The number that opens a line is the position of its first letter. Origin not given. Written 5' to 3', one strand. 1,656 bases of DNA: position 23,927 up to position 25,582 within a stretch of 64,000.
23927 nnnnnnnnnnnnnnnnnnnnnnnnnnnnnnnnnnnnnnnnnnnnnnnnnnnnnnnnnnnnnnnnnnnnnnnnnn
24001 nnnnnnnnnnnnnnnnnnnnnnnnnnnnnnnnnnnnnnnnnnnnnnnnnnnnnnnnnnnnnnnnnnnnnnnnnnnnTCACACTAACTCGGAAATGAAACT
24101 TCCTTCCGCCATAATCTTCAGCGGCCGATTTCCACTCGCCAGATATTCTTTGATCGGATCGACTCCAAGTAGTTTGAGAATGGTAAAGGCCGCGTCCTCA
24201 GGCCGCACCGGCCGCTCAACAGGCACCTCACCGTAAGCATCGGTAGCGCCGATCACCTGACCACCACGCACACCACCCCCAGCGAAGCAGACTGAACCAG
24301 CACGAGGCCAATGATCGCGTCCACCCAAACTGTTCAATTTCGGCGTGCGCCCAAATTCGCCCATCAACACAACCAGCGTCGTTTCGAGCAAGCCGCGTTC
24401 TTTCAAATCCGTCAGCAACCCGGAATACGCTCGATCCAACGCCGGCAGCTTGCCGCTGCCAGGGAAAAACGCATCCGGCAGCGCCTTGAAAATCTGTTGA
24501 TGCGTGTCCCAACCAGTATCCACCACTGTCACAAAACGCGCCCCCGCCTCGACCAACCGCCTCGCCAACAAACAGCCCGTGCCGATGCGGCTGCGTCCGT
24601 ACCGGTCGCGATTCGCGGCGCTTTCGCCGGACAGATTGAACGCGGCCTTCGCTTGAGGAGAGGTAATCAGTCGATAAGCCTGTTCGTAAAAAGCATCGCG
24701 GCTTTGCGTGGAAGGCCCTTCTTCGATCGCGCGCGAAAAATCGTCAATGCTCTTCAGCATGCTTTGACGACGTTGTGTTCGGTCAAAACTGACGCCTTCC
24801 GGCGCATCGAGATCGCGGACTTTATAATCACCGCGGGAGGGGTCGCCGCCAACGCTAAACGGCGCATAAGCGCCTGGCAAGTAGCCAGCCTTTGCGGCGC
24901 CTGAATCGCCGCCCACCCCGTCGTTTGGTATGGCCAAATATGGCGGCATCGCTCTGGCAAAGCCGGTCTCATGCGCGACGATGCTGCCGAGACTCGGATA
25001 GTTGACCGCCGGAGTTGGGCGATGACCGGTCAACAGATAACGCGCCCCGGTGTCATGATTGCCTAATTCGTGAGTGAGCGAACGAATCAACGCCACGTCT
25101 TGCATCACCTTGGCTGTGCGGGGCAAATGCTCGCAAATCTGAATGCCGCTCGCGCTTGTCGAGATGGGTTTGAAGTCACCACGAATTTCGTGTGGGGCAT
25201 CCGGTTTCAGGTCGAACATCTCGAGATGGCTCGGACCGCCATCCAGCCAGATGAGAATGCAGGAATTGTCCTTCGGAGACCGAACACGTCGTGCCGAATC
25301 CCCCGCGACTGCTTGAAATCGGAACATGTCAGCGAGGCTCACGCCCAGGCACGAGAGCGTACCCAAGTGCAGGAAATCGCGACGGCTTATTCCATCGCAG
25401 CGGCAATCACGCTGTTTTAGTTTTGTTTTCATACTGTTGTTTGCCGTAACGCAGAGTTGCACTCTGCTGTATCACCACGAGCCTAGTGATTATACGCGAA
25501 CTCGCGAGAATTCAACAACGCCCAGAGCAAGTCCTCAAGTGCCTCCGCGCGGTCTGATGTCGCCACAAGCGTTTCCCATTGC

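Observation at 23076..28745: Translationally coupled four-gene secreted module: Trx-fold-like protein -> BIG2-DUF1549/DUF1553 -> DUF1501 -> WD40 propeller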

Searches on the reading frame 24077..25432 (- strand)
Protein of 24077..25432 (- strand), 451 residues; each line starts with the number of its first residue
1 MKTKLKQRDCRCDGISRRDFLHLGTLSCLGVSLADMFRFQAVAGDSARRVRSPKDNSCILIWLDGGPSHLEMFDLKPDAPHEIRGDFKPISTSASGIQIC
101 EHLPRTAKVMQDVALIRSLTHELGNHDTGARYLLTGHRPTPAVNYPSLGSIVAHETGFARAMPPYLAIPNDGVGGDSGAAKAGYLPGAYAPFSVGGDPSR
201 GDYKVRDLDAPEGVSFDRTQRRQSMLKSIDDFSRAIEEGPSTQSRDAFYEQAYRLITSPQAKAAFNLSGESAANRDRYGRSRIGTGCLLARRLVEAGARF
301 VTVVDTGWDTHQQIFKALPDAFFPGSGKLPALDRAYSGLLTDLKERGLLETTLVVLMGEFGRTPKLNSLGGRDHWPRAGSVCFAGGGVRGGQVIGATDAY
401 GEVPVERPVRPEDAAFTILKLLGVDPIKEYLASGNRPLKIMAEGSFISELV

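Call 3: search_protein_families(library=pfam, proteins=[window:24077-25432:-], max_evalue=0.01)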
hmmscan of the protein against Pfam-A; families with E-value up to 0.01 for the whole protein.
window:24077-25432:- (451 aa): 1 family
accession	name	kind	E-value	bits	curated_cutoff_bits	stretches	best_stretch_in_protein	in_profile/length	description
PF07394.17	DUF1501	-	8.2e-108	361.5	27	1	56-450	2-389/390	Protein of unknown function (DUF1501)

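Call 5: search_protein_families(library=ncbifam, proteins=[window:24077-25432:-], max_evalue=1)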
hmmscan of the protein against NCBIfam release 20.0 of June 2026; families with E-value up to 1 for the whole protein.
window:24077-25432:- (451 aa): 0 families

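Call 17: search_solved_structures(query=window:24077-25432:-, max_evalue=1, show_alignments=1)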
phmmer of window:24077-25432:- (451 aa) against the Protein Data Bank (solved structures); distinct sequences matched with E-value up to 1: 2.
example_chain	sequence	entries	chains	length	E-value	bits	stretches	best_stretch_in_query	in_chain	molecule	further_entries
7ozc_AAA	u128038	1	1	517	0.09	15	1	331-393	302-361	Arylsulfatase A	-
7stt_A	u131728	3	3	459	0.15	14.2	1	328-426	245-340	N-acetylgalactosamine-6-sulfatase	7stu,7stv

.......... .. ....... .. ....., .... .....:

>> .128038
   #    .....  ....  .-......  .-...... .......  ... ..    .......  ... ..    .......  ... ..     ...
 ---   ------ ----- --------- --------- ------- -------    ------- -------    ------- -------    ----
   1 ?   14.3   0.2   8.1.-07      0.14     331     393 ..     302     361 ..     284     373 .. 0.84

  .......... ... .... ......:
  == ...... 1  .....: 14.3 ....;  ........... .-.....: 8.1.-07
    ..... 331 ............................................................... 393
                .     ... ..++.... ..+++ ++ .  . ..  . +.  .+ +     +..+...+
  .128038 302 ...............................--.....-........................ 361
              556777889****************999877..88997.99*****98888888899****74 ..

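Call 36: search_solved_structures(query=A2, max_evalue=1, show_alignments=2)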
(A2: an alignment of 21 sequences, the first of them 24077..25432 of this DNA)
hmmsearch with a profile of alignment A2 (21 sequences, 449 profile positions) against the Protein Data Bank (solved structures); distinct sequences matched with E-value up to 1: 9.
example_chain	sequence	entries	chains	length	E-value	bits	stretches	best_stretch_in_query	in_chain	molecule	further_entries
8z82_a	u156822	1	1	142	0.011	17.8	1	12-53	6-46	High-potential iron-sulfur protein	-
7stt_A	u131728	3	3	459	0.038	15.9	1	327-421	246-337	N-acetylgalactosamine-6-sulfatase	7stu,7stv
2w8d_A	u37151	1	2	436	0.045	15.7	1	330-430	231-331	PROCESSED GLYCEROL PHOSPHATE LIPOTEICHOIC ACID SYNTHASE 2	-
1e2s_P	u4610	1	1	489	0.27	13.1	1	327-387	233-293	Arylsulfatase A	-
1e33_P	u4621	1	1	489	0.27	13.1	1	327-387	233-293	Arylsulfatase A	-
1e3c_P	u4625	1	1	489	0.27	13.1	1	327-387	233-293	Arylsulfatase A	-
1e1z_P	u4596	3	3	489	0.27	13.1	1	327-387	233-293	Arylsulfatase A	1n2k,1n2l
1auk_A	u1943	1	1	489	0.28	13.1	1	327-387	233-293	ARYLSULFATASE A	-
7ozc_AAA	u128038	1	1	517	0.52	12.2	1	328-390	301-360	Arylsulfatase A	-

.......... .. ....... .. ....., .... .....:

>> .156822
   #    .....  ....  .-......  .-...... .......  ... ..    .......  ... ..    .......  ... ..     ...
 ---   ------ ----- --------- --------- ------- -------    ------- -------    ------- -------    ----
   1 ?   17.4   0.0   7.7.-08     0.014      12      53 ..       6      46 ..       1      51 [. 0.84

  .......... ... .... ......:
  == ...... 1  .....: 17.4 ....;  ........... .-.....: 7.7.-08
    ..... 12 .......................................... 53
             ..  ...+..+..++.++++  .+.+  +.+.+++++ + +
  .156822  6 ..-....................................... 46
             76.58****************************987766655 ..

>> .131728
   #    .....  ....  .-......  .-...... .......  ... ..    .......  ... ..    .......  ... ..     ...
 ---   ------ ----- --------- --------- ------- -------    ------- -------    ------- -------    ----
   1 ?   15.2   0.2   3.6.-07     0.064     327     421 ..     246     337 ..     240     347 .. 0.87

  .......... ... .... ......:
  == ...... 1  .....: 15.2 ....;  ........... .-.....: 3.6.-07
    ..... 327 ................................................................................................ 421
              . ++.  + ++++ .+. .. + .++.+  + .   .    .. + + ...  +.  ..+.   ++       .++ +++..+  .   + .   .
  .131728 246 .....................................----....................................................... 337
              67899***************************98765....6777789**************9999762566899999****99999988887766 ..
